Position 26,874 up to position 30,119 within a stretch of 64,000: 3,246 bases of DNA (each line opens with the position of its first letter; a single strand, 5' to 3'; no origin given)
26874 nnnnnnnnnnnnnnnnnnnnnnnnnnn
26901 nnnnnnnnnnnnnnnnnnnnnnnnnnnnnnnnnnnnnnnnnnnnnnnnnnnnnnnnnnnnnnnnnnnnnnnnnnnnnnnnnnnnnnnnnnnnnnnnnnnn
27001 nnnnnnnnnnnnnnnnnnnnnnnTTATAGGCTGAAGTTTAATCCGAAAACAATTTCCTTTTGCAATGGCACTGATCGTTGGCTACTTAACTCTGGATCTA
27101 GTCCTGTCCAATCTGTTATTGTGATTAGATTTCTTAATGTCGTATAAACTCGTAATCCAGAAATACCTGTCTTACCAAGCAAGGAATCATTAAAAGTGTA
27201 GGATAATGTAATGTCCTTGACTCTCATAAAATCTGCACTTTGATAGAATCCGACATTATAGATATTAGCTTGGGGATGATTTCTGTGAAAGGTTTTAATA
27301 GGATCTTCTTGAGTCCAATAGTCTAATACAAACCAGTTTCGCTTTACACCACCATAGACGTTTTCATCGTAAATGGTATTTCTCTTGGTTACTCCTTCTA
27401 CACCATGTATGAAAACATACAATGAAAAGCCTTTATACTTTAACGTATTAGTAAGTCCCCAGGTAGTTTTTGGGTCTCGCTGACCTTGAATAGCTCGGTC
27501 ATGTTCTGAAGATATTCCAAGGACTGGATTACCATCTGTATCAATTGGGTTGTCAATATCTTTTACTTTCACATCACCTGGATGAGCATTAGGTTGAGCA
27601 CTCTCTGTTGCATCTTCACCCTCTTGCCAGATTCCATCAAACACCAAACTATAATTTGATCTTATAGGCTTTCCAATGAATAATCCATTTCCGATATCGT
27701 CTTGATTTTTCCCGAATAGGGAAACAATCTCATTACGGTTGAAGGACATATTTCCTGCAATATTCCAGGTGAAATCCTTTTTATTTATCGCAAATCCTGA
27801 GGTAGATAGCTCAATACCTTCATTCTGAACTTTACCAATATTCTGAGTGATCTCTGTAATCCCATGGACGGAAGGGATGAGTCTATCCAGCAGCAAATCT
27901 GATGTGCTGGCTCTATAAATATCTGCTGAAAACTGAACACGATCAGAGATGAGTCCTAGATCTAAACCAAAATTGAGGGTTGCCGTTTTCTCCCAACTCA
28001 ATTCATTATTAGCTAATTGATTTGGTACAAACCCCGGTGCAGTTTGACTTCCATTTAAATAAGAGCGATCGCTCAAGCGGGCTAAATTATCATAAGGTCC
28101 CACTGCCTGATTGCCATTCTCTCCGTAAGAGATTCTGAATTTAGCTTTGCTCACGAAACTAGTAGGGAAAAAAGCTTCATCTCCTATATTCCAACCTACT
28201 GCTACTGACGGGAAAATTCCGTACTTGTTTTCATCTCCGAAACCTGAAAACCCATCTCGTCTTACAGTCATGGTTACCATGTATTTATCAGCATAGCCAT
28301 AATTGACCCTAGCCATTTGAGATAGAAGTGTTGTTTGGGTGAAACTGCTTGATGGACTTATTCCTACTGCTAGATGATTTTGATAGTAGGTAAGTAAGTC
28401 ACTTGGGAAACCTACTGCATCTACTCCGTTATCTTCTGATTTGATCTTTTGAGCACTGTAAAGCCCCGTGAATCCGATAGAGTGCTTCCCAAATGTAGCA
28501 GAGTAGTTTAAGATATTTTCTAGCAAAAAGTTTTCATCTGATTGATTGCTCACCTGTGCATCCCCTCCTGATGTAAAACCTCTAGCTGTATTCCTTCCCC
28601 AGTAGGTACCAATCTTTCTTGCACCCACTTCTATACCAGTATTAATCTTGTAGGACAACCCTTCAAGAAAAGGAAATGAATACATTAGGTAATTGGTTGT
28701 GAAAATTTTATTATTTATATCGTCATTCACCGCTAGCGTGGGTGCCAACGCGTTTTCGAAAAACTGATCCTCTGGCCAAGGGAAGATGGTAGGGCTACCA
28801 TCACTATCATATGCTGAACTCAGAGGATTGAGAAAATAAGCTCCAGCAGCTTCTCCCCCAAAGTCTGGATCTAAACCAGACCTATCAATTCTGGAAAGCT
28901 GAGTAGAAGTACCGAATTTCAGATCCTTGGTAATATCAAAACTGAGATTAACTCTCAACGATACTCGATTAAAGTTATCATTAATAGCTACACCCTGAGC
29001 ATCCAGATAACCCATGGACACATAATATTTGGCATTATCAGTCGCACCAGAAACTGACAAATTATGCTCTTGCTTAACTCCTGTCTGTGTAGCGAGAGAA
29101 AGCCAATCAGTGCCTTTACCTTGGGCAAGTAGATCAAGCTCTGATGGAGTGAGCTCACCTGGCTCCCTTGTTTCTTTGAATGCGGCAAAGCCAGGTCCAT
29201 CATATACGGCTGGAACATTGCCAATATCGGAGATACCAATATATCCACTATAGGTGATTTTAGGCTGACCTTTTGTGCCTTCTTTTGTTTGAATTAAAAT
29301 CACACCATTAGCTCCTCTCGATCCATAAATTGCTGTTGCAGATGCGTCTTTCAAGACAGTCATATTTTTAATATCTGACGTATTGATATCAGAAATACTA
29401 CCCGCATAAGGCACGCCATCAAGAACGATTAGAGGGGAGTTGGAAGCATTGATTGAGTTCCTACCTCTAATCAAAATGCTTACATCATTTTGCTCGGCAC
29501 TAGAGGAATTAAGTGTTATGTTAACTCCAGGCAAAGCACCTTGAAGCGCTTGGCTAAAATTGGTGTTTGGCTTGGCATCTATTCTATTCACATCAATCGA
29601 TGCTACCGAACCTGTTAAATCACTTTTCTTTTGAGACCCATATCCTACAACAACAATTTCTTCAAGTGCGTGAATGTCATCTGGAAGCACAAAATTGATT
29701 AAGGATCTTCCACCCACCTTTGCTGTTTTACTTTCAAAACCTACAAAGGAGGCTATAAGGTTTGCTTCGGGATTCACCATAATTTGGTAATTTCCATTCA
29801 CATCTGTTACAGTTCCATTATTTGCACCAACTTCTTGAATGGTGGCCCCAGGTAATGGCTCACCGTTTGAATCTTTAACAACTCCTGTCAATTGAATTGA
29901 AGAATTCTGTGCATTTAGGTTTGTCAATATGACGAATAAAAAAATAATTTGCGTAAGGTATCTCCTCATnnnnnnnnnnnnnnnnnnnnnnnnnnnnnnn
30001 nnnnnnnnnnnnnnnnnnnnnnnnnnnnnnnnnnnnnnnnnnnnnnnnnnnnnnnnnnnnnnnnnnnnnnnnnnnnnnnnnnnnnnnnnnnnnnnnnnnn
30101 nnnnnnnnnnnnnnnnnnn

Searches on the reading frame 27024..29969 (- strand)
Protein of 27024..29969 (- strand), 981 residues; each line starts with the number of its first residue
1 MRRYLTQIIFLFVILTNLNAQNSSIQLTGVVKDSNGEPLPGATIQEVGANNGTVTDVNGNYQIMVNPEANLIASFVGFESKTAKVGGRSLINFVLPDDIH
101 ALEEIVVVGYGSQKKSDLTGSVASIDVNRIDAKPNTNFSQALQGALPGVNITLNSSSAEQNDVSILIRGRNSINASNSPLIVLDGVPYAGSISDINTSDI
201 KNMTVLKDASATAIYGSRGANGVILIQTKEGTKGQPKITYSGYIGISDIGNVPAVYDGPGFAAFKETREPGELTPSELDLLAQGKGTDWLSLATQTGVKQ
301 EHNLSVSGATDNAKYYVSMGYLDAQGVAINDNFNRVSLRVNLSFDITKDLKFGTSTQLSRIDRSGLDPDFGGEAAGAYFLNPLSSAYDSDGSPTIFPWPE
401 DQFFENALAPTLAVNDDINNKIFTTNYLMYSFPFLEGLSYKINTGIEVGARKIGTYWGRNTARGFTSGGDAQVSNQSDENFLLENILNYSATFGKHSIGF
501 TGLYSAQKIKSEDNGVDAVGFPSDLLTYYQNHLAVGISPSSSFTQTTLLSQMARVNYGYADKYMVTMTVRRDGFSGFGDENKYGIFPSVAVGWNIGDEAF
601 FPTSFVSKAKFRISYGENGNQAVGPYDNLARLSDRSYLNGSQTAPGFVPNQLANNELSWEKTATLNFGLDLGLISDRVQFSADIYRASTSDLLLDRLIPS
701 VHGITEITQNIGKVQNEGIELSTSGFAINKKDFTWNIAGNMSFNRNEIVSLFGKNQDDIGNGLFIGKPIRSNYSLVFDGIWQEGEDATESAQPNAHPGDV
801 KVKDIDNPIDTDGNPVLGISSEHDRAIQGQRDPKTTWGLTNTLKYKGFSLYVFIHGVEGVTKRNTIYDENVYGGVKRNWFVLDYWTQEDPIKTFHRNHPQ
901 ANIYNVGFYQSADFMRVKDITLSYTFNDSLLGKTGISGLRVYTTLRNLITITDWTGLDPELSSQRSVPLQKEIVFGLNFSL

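Call 7: search_protein_families(library=pfam, proteins=[window:27024-29969:-], max_evalue=0.001)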
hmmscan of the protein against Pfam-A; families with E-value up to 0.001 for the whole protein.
window:27024-29969:- (981 aa): 3 families
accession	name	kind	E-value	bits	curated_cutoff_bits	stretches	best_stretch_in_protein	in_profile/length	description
PF07715.20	Plug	-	1.3e-19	71.1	23.9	1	115-223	2-107/107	TonB-dependent Receptor Plug Domain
PF13715.12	CarbopepD_reg_2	-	3.9e-16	59.3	32.2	1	28-107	2-88/88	CarboxypepD_reg-like domain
PF13620.12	CarboxypepD_reg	-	3e-11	43.9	32.3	1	26-86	1-72/82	Carboxypeptidase regulatory-like domain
